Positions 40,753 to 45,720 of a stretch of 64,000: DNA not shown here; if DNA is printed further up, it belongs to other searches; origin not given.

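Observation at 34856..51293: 16-kb cluster of membrane glycosylation-like genes built around two Chlor_Arch_YYY (DUF2298) paralogs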

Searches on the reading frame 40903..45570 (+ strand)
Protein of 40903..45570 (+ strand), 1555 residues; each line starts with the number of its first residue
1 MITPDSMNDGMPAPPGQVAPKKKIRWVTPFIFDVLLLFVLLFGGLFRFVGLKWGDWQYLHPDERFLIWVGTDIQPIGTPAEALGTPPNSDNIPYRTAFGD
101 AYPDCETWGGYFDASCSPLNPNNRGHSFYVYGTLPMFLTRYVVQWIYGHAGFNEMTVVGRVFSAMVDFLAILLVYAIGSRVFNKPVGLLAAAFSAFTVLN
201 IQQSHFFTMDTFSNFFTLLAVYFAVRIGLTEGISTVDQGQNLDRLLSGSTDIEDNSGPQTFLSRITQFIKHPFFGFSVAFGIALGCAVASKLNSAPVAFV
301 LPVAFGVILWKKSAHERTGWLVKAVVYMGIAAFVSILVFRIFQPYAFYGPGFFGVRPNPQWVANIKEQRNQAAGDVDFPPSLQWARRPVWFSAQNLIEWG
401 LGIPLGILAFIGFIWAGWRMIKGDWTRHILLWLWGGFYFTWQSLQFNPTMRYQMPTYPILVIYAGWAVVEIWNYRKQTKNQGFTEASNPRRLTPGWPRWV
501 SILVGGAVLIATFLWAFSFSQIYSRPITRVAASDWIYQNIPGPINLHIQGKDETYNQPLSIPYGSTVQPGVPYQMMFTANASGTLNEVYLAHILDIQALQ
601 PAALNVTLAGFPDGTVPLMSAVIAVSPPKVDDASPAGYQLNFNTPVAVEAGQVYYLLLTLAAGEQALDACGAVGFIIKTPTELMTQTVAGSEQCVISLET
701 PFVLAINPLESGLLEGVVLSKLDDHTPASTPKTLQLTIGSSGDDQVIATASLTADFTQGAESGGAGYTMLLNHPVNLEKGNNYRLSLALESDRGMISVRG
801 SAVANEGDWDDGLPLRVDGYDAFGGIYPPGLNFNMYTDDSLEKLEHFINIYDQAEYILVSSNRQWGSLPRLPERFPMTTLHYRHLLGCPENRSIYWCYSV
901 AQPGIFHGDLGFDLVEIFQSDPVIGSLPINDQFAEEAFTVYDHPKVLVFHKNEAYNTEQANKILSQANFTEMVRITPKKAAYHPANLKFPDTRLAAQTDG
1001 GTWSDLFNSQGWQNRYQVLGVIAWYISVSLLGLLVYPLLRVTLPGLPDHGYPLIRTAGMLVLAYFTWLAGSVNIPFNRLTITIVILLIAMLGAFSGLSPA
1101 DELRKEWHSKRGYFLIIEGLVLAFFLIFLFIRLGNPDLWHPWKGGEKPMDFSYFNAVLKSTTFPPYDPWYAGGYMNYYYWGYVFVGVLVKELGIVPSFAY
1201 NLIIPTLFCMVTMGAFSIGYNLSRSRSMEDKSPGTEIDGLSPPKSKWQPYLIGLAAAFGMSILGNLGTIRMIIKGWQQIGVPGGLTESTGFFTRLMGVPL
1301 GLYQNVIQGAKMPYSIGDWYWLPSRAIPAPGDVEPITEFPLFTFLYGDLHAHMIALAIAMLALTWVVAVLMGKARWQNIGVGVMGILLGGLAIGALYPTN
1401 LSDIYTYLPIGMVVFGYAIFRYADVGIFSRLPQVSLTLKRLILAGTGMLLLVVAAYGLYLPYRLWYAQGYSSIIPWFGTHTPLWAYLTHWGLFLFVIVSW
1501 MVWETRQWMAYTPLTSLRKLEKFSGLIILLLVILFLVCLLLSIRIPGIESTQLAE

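Call 3: search_protein_families(library=pfam, proteins=[window:40903-45570:+], max_evalue=0.01)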
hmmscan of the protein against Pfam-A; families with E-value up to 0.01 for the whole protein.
window:40903-45570:+ (1555 aa): 3 families
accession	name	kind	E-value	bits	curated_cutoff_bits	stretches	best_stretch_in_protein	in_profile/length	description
PF10060.15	DUF2298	-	4.8e-91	306.6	27.8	1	1061-1542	1-417/488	Uncharacterized membrane protein (DUF2298)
PF13231.12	PMT_2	-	4.8e-06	27.3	26.1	1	153-226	18-91/160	Dolichyl-phosphate-mannose-protein mannosyltransferase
PF02366.24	PMT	-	0.0042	17.1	22.7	1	152-227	77-154/245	Dolichyl-phosphate-mannose-protein mannosyltransferase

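Call 4: search_protein_families(library=ncbifam, proteins=[window:40903-45570:+], max_evalue=0.01)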
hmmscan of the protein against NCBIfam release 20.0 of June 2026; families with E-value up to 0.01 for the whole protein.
window:40903-45570:+ (1555 aa): 2 families
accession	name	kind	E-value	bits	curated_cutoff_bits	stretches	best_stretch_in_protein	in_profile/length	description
TIGR03662.1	Chlor_Arch_YYY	subfamily_domain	1.3e-77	262.1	300.25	1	1018-1542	2-464/727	chlor_Arch_YYY domain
NF003007.0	PRK03818.1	equivalog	0.00072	18.2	449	1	1353-1442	3-97/553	putative transporter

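Call 12: find_homologous_proteins(query=window:40903-45570:+, max_evalue=1e-10)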
Query window:40903-45570:+ (1555 aa): 3349 proteins with E <= 1e-10 among 8000 candidates; the best 120 are listed.
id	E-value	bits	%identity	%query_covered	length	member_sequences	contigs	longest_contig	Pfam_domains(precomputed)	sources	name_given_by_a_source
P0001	0.0e+0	3489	97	99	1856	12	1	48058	PF10060.16,PF13231.13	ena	-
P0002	0.0e+0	3138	86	99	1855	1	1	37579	PF10060.16,PF13231.13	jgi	jgi:YYY domain-containing protein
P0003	0.0e+0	2805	76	100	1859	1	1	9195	PF10060.16,PF13231.13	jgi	jgi:YYY domain-containing protein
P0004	0.0e+0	2795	76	99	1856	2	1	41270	PF10060.16,PF02366.25,PF13231.13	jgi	jgi:YYY domain-containing protein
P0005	0.0e+0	2757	75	100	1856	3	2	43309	PF10060.16,PF13231.13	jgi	jgi:YYY domain-containing protein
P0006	0.0e+0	2749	79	95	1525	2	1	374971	PF10060.16,PF02366.25,PF13231.13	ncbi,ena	-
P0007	0.0e+0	2726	75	98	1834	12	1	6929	PF10060.16,PF13231.13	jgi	-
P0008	0.0e+0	2692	73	99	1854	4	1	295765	PF10060.16,PF13231.13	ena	-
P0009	0.0e+0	2689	74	98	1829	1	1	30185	PF10060.16,PF13231.13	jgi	jgi:YYY domain-containing protein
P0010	0.0e+0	2676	73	99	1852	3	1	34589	PF10060.16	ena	-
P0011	0.0e+0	2672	73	99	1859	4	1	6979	PF10060.16,PF02366.25,PF13231.13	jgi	jgi:YYY domain-containing protein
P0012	0.0e+0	2667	73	99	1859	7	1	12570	PF10060.16,PF02366.25,PF13231.13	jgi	-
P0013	0.0e+0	2663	73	99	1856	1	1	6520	PF10060.16,PF02366.25,PF13231.13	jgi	jgi:YYY domain-containing protein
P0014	0.0e+0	2653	73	98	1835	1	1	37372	PF10060.16,PF02366.25,PF13231.13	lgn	-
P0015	0.0e+0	2651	72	99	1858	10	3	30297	PF10060.16,PF13231.13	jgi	jgi:YYY domain-containing protein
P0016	0.0e+0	2651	72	99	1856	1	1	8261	PF10060.16,PF13231.13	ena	-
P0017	0.0e+0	2640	72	99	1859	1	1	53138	PF10060.16,PF02366.25,PF13231.13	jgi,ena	-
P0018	0.0e+0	2635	72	99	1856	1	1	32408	PF10060.16,PF13231.13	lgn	-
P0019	0.0e+0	2628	72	99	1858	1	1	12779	PF10060.16,PF13231.13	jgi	-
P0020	0.0e+0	2626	71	99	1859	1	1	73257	PF10060.16,PF02366.25,PF13231.13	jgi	jgi:YYY domain-containing protein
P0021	0.0e+0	2614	71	100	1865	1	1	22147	PF10060.16,PF02366.25,PF13231.13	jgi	jgi:YYY domain-containing protein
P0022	0.0e+0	2601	70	99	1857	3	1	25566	PF10060.16,PF02366.25,PF13231.13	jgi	jgi:YYY domain-containing protein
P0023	0.0e+0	2594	71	99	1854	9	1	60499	PF10060.16,PF13231.13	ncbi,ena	-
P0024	0.0e+0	2572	70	99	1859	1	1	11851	PF10060.16,PF02366.25,PF13231.13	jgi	jgi:YYY domain-containing protein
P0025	0.0e+0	2551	70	99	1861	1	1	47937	PF10060.16,PF13231.13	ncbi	-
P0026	0.0e+0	2527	70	99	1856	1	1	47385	PF10060.16,PF02366.25,PF13231.13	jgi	jgi:YYY domain-containing protein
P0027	0.0e+0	2516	68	99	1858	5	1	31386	PF10060.16,PF02366.25,PF13231.13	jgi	jgi:YYY domain-containing protein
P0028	0.0e+0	2510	68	99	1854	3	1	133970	PF10060.16,PF02366.25,PF13231.13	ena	-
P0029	0.0e+0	2509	68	99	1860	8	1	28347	PF10060.16,PF02366.25,PF13231.13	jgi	jgi:YYY domain-containing protein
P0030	0.0e+0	2503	68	100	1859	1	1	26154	PF10060.16,PF02366.25,PF13231.13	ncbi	-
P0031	0.0e+0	2486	68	99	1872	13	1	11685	PF10060.16,PF02366.25,PF13231.13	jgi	jgi:YYY domain-containing protein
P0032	0.0e+0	2483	67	99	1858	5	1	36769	PF10060.16,PF02366.25,PF13231.13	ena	-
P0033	0.0e+0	2467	68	98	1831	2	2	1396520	PF10060.16,PF02366.25,PF13231.13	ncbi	-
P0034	0.0e+0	2459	68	99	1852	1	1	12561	PF10060.16,PF02366.25,PF13231.13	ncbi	-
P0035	0.0e+0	2455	67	99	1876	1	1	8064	PF10060.16,PF13231.13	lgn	-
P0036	0.0e+0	2452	67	99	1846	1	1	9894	PF10060.16,PF02366.25,PF13231.13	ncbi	-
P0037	0.0e+0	2423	66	99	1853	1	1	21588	PF10060.16,PF02366.25,PF13231.13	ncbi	-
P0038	0.0e+0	2415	65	99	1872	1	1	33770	PF10060.16,PF13231.13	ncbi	-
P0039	0.0e+0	2415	66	99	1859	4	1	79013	PF10060.16,PF02366.25,PF13231.13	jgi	jgi:YYY domain-containing protein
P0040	0.0e+0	2407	66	99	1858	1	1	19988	PF10060.16,PF13231.13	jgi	jgi:YYY domain-containing protein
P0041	0.0e+0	2398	66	99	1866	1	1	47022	PF10060.16,PF02366.25,PF13231.13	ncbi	-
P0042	0.0e+0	2363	65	100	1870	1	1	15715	PF10060.16,PF13231.13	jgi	jgi:YYY domain-containing protein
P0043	0.0e+0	2356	65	100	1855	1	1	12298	PF10060.16,PF02366.25,PF13231.13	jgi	jgi:YYY domain-containing protein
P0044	0.0e+0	2337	64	99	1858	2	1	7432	PF10060.16,PF02366.25,PF13231.13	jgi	jgi:YYY domain-containing protein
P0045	0.0e+0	2334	64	99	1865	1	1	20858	PF10060.16,PF02366.25,PF13231.13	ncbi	-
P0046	0.0e+0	2315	63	99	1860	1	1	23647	PF10060.16,PF13231.13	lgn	-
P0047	0.0e+0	2311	70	54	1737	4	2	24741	PF10060.16,PF02366.25,PF13231.13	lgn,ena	-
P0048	0.0e+0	2303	67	57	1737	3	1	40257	PF10060.16,PF02366.25,PF13231.13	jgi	jgi:YYY domain-containing protein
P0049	0.0e+0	2287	66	57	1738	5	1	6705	PF10060.16,PF02366.25,PF13231.13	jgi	jgi:YYY domain-containing protein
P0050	0.0e+0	2258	68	54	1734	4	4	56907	PF10060.16,PF02366.25,PF13231.13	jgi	-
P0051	0.0e+0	2227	65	92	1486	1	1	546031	PF10060.16,PF13231.13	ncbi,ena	-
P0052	0.0e+0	2044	57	98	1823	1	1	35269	PF10060.16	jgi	jgi:YYY domain-containing protein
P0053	0.0e+0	1996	69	79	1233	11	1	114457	PF10060.16,PF13231.13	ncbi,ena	-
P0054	0.0e+0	1986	59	78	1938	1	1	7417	PF10060.16,PF13231.13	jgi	-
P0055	0.0e+0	1965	56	97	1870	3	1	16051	PF10060.16,PF13231.13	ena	-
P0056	0.0e+0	1910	55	98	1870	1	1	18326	PF10060.16,PF13231.13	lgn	-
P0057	0.0e+0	1885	69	74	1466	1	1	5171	PF10060.16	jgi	jgi:YYY domain-containing protein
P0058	0.0e+0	1871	64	81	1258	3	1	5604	PF10060.16,PF02366.25,PF13231.13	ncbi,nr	ncbi:MAG: phospholipid carrier-dependent glycosyltransferase, partial [Anaerolineae bacterium]|nr:ph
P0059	0.0e+0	1861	53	99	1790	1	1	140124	PF10060.16,PF13231.13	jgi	jgi:YYY domain-containing protein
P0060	0.0e+0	1853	54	99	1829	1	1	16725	PF10060.16,PF13231.13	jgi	jgi:YYY domain-containing protein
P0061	0.0e+0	1792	53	97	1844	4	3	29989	PF10060.16,PF13231.13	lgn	-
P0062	0.0e+0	1778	68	72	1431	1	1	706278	PF10060.16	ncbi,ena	-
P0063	0.0e+0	1776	56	54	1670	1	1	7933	PF10060.16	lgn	-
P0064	0.0e+0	1775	56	56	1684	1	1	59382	PF10060.16,PF13231.13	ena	-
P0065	0.0e+0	1761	53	56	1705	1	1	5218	PF10060.16,PF13231.13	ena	-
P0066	0.0e+0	1749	54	55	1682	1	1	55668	PF10060.16,PF13231.13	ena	-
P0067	0.0e+0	1744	53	56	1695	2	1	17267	PF10060.16,PF13231.13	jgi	jgi:YYY domain-containing protein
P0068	0.0e+0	1725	51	99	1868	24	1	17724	PF10060.16,PF13231.13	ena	-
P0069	0.0e+0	1721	52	56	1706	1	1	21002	PF10060.16,PF13231.13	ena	-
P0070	0.0e+0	1719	51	96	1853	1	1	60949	PF10060.16,PF13231.13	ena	-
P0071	0.0e+0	1714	52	56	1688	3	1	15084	PF10060.16,PF02366.25,PF13231.13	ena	-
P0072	0.0e+0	1711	54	54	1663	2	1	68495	PF10060.16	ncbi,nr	ncbi:MAG TPA: DUF2298 domain-containing protein [Anaerolineales bacterium]|nr:DUF2298 domain-contain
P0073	0.0e+0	1706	54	78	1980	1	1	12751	PF10060.16,PF02366.25,PF13231.13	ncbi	-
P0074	0.0e+0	1706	51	95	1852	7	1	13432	PF10060.16,PF13231.13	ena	-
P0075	0.0e+0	1705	51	97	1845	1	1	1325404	PF10060.16,PF13231.13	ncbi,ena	-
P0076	0.0e+0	1698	54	55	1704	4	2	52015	PF10060.16,PF13231.13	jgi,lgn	-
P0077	0.0e+0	1686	50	100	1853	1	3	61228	PF10060.16,PF13231.13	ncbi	-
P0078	0.0e+0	1685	54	55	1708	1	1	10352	PF10060.16,PF13231.13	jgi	jgi:YYY domain-containing protein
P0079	0.0e+0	1685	51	56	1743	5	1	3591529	PF10060.16,PF13231.13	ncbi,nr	ncbi:MAG: glycosyltransferase family 39 protein [Anaerolineales bacterium]|nr:MAG: glycosyltransfera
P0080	0.0e+0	1681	53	56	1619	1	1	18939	PF10060.16,PF02366.25,PF13231.13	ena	-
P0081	0.0e+0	1678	52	55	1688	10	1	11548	PF10060.16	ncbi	-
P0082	0.0e+0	1673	54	55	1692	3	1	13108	PF10060.16,PF13231.13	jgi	jgi:YYY domain-containing protein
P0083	0.0e+0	1672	50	56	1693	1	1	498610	PF10060.16,PF02366.25,PF13231.13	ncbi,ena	-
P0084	0.0e+0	1671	54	56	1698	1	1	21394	PF10060.16,PF02366.25,PF13231.13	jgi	jgi:YYY domain-containing protein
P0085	0.0e+0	1670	50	95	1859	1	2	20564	PF10060.16,PF13231.13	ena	-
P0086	0.0e+0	1665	51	97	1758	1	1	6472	PF10060.16,PF02366.25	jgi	jgi:YYY domain-containing protein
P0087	0.0e+0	1664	53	53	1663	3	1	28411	PF10060.16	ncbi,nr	ncbi:MAG TPA: DUF2298 domain-containing protein [Anaerolineales bacterium]|nr:DUF2298 domain-contain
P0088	0.0e+0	1664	52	56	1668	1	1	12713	PF10060.16,PF02366.25,PF13231.13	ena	-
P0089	0.0e+0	1663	52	55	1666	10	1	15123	PF10060.16,PF13231.13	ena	-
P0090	0.0e+0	1661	52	56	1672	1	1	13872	PF10060.16,PF02366.25,PF13231.13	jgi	jgi:YYY domain-containing protein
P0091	0.0e+0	1659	50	98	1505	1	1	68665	PF10060.16,PF02366.25,PF13231.13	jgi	jgi:YYY domain-containing protein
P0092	0.0e+0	1657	50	97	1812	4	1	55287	PF10060.16,PF13231.13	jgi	jgi:YYY domain-containing protein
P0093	0.0e+0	1656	54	56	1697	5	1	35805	PF10060.16,PF13231.13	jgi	-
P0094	0.0e+0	1652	51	97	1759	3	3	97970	PF10060.16,PF02366.25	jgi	jgi:YYY domain-containing protein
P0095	0.0e+0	1651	53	55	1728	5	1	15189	PF10060.16,PF13231.13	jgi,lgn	jgi:YYY domain-containing protein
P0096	0.0e+0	1650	51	96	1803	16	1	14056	PF10060.16,PF13231.13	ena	-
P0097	0.0e+0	1650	50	97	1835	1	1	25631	PF10060.16,PF13231.13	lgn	-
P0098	0.0e+0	1650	51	97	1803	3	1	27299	PF10060.16,PF13231.13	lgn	-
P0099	0.0e+0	1649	50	98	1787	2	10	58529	PF10060.16,PF13231.13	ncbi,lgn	-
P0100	0.0e+0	1649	52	57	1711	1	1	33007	PF10060.16,PF13231.13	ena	-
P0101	0.0e+0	1648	50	55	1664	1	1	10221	PF10060.16,PF13231.13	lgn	-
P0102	0.0e+0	1647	53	56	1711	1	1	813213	PF10060.16,PF13231.13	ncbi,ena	-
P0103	0.0e+0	1647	51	97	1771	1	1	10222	PF10060.16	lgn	-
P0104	0.0e+0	1646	50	97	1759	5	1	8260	PF10060.16,PF02366.25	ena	-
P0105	0.0e+0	1646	54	55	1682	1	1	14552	PF10060.16,PF13231.13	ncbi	-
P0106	0.0e+0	1643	52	55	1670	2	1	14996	PF10060.16,PF02366.25,PF13231.13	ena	-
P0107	0.0e+0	1643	50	99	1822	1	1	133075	PF10060.16,PF13231.13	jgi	jgi:YYY domain-containing protein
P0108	0.0e+0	1643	48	58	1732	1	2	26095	PF10060.16,PF13231.13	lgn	-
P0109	0.0e+0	1641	49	55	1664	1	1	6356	PF10060.16,PF13231.13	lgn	-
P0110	0.0e+0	1641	51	56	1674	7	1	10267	PF10060.16,PF13231.13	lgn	-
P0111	0.0e+0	1640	49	98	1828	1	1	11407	PF10060.16,PF13231.13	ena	-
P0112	0.0e+0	1639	49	97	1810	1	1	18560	PF10060.16,PF13231.13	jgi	jgi:YYY domain-containing protein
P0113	0.0e+0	1638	52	56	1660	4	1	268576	PF10060.16,PF13231.13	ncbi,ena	-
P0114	0.0e+0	1638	53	55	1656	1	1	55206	PF10060.16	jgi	-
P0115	0.0e+0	1637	50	55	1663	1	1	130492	PF10060.16,PF02366.25,PF13231.13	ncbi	-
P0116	0.0e+0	1635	50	98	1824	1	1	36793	PF10060.16,PF02366.25,PF13231.13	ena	-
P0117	0.0e+0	1634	49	98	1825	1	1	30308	PF10060.16,PF13231.13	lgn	-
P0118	0.0e+0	1633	49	98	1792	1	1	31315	PF10060.16,PF02366.25,PF13231.13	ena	-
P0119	0.0e+0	1630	53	55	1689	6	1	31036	PF10060.16,PF13231.13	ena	-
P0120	0.0e+0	1630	49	99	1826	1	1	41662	PF10060.16,PF13231.13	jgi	jgi:YYY domain-containing protein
